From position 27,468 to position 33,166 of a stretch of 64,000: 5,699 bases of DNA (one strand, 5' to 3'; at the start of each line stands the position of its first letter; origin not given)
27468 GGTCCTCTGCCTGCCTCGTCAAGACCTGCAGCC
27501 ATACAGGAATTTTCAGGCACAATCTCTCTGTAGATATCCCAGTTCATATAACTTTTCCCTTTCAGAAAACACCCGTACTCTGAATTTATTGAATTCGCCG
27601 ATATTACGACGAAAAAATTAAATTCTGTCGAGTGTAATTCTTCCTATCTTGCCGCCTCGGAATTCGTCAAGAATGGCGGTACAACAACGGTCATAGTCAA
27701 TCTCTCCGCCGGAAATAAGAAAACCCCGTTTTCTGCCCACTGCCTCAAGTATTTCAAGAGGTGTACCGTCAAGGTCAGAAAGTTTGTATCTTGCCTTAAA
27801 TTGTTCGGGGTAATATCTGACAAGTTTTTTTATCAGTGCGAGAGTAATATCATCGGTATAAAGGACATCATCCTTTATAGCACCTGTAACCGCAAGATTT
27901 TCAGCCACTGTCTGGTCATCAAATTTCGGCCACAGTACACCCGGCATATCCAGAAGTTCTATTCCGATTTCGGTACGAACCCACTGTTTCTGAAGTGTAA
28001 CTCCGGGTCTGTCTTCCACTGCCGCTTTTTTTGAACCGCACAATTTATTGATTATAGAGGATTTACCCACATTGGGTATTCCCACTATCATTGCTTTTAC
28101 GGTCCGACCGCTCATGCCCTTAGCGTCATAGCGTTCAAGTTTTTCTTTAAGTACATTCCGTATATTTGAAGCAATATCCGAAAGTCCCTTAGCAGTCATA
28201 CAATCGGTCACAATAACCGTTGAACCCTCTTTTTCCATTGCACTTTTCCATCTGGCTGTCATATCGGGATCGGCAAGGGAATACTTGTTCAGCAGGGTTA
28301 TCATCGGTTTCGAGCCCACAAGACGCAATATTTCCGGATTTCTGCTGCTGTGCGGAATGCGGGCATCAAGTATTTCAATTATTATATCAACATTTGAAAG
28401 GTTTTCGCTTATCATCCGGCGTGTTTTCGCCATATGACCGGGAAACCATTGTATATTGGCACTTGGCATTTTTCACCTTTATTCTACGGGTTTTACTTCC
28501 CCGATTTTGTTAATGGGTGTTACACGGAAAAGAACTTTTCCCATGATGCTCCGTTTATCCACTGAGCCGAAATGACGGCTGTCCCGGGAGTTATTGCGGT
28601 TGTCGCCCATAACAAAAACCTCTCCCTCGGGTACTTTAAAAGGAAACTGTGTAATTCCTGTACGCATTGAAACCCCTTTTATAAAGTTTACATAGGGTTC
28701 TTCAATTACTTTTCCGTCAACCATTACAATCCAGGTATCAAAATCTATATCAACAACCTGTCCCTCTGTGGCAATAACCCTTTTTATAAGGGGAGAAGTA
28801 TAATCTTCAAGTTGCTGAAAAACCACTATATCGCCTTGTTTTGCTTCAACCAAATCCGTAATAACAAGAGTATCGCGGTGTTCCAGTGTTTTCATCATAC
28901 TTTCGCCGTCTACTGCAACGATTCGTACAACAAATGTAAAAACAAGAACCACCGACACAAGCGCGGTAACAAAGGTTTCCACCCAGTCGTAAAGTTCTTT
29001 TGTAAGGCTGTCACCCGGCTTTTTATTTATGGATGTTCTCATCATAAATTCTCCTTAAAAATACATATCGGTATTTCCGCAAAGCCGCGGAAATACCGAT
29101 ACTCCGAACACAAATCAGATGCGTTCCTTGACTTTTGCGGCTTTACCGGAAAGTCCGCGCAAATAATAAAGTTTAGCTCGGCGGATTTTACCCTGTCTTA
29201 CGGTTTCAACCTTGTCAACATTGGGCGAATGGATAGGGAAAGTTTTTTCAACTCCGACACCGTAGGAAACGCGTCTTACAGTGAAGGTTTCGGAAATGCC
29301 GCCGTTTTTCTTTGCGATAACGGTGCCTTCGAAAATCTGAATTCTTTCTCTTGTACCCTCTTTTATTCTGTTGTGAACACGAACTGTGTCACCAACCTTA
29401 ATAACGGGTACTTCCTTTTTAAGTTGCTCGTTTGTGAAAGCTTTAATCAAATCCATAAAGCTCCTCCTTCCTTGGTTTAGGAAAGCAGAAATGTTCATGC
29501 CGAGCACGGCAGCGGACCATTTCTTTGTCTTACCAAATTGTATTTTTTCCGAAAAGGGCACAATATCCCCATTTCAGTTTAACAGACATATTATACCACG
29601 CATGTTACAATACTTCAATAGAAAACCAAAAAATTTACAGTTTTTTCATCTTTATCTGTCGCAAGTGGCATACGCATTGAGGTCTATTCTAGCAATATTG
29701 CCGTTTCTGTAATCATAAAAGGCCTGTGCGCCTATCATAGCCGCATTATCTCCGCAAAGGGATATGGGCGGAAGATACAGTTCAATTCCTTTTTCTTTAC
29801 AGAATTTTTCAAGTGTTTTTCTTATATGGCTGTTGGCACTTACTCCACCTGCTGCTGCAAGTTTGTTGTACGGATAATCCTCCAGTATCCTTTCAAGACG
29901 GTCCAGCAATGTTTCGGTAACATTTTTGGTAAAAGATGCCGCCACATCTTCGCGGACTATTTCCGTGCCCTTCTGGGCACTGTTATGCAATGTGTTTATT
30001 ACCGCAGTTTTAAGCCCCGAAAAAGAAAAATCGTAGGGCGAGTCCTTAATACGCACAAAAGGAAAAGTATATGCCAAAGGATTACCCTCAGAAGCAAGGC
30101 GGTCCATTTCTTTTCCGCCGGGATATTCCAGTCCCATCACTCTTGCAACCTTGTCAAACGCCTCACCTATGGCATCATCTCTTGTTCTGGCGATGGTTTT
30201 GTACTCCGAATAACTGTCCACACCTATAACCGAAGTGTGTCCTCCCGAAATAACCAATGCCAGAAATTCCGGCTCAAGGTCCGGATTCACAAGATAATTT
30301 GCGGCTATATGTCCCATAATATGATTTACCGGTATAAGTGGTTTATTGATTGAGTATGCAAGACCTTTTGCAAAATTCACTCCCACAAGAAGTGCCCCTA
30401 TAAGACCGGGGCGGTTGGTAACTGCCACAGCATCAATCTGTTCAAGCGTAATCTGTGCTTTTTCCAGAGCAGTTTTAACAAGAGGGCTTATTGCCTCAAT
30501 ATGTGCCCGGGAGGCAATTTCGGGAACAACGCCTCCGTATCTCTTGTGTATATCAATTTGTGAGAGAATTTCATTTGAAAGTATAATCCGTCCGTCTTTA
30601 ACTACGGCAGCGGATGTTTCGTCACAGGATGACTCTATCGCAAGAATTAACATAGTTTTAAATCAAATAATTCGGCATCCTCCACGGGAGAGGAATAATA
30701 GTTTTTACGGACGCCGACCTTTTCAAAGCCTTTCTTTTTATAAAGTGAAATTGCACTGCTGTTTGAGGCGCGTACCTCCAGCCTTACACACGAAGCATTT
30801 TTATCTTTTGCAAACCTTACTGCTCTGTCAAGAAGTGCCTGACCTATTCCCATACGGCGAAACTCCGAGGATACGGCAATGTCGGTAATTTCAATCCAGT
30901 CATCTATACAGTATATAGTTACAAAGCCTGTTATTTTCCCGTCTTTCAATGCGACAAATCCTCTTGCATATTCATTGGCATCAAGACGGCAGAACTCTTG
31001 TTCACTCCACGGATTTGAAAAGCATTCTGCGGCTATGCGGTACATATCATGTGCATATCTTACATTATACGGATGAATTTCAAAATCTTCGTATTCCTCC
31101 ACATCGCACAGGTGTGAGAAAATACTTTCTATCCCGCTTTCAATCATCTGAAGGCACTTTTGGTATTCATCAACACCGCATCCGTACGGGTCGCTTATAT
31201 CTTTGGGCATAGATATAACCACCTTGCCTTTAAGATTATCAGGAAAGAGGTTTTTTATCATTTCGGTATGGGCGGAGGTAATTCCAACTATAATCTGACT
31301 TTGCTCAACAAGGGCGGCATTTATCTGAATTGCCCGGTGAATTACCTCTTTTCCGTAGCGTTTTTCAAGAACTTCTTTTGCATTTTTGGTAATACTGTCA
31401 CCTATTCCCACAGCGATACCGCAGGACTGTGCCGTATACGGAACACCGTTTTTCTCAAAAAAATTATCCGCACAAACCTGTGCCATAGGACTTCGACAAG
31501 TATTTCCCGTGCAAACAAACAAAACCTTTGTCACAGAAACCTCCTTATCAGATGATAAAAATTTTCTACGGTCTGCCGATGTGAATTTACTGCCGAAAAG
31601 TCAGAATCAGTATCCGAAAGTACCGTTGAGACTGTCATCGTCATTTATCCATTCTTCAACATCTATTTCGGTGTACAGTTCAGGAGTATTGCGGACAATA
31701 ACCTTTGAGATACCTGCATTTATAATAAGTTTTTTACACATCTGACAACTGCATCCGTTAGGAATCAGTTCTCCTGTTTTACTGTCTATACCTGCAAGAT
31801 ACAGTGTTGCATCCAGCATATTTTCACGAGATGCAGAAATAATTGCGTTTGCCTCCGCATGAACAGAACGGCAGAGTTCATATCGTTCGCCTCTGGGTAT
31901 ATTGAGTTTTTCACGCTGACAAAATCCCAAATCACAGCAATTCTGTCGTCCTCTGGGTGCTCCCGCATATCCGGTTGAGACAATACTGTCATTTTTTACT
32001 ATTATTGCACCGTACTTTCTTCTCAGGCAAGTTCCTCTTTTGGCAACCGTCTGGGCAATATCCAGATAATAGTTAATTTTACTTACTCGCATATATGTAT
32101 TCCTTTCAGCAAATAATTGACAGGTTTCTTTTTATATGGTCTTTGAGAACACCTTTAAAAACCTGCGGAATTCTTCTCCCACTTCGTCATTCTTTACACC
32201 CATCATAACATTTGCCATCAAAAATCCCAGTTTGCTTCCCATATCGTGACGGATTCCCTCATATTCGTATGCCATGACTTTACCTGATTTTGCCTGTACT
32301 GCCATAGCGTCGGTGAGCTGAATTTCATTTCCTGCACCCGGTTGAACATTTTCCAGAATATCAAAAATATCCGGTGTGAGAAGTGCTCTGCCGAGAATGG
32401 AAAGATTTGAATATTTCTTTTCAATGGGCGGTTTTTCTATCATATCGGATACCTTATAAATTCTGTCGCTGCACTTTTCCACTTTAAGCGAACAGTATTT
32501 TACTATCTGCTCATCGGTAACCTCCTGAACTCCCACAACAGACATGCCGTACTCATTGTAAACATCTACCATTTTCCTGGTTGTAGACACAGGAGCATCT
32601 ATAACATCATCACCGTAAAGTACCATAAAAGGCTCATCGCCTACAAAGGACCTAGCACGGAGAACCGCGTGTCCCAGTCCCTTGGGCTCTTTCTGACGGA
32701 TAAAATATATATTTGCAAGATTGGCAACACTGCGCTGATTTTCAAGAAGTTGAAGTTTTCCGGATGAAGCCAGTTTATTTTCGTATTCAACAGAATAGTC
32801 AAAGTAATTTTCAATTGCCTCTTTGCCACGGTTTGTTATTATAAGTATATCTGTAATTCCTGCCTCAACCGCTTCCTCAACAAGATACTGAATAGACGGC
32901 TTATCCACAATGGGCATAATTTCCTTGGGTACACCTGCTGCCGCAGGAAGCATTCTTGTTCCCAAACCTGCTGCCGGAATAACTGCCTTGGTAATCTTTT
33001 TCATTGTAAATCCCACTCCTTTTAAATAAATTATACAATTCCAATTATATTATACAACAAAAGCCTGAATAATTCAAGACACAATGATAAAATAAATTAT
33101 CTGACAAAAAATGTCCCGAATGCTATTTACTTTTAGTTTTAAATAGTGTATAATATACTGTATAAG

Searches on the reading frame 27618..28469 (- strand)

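Call 45: search_protein_families(library=ncbifam, proteins=[window:27618-28469:-], max_evalue=1e-25)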
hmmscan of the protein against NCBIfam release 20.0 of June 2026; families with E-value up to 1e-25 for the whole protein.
window:27618-28469:- (283 aa): 1 family
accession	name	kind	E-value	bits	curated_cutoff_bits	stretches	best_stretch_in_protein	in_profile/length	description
TIGR03596.1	GTPase_YlqF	equivalog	1.2e-101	339.7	208.2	1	6-281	1-276/276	ribosome biogenesis GTPase YlqF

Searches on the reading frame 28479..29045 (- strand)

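Call 45: search_protein_families(library=ncbifam, proteins=[window:28479-29045:-], max_evalue=1e-25)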
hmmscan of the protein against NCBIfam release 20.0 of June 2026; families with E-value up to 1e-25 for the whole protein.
window:28479-29045:- (188 aa): 1 family
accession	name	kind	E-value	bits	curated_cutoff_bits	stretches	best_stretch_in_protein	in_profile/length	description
TIGR02227.1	sigpep_I_bact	equivalog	5.2e-39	133.7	47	1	21-179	1-162/162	signal peptidase I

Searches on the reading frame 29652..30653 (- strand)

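Call 45: search_protein_families(library=ncbifam, proteins=[window:29652-30653:-], max_evalue=1e-25)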
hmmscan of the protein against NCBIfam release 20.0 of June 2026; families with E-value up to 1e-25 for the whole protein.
window:29652-30653:- (333 aa): 4 families
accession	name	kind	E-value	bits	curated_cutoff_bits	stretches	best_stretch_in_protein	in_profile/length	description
TIGR03723.1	T6A_TsaD_YgjD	equivalog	3.2e-129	430.5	296.1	1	3-314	1-312/314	tRNA (adenosine(37)-N6)-threonylcarbamoyltransferase complex transferase subunit TsaD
TIGR00329.1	gcp_kae1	subfamily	3.5e-108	361.5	207.8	1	4-308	1-305/305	tRNA (adenosine(37)-N6)-threonylcarbamoyltransferase complex transferase subunit TsaD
TIGR03722.2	arch_KAE1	equivalog_domain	3.7e-61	207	375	1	3-323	1-305/323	KEOPS complex N(6)-L-threonylcarbamoyladenine synthase Kae1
NF007174.0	PRK09605.1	equivalog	1.9e-56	191.7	447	1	1-324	1-308/535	bifunctional N(6)-L-threonylcarbamoyladenine synthase/serine/threonine protein kinase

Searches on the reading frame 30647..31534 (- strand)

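Call 45: search_protein_families(library=ncbifam, proteins=[window:30647-31534:-], max_evalue=1e-25)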
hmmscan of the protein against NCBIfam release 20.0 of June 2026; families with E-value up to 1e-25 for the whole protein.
window:30647-31534:- (295 aa): 1 family
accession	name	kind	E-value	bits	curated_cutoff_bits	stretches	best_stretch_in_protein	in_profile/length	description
TIGR01575.1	rimI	equivalog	1.5e-32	112.5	86.4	1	162-287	3-129/132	ribosomal protein S18-alanine N-acetyltransferase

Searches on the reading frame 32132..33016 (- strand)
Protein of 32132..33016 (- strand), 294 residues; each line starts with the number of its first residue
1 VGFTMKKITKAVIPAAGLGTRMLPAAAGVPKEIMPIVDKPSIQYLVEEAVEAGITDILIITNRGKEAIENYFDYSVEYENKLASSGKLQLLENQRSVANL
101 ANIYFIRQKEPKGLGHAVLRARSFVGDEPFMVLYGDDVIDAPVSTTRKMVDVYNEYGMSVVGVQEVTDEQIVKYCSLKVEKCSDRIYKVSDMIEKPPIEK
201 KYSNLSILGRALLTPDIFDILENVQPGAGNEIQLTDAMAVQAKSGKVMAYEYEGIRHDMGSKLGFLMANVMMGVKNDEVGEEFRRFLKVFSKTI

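Call 45: search_protein_families(library=ncbifam, proteins=[window:32132-33016:-], max_evalue=1e-25)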
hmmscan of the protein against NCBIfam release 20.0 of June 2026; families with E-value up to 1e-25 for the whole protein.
window:32132-33016:- (294 aa): 7 families
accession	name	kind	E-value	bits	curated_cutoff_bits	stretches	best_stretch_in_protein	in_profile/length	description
TIGR01099.1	galU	equivalog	6.7e-102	340.5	326.8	1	8-268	1-261/261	UTP--glucose-1-phosphate uridylyltransferase GalU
NF009928.0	PRK13389.1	equivalog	7e-71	238.8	548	1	4-288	4-295/302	UTP--glucose-1-phosphate uridylyltransferase GalU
NF007516.0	PRK10122.1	equivalog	5.3e-63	212.9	534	1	9-287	4-291/297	UTP--glucose-1-phosphate uridylyltransferase GalF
TIGR01105.1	galF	equivalog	3.4e-59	200.5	659.2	1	9-288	4-292/297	GalU regulator GalF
TIGR01208.1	rmlA_long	equivalog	1.6e-36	125.9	320.25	1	10-272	1-234/353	glucose-1-phosphate thymidylyltransferase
TIGR03992.1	Arch_glmU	subfamily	2.3e-33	115.6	292.1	1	10-271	2-226/393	bifunctional sugar-1-phosphate nucleotidylyltransferase/acetyltransferase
NF041313.1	UDPGP_AglF_Halo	equivalog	1.4e-27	96.6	400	0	103-261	73-223/234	UTP--glucose-1-phosphate uridylyltransferase AglF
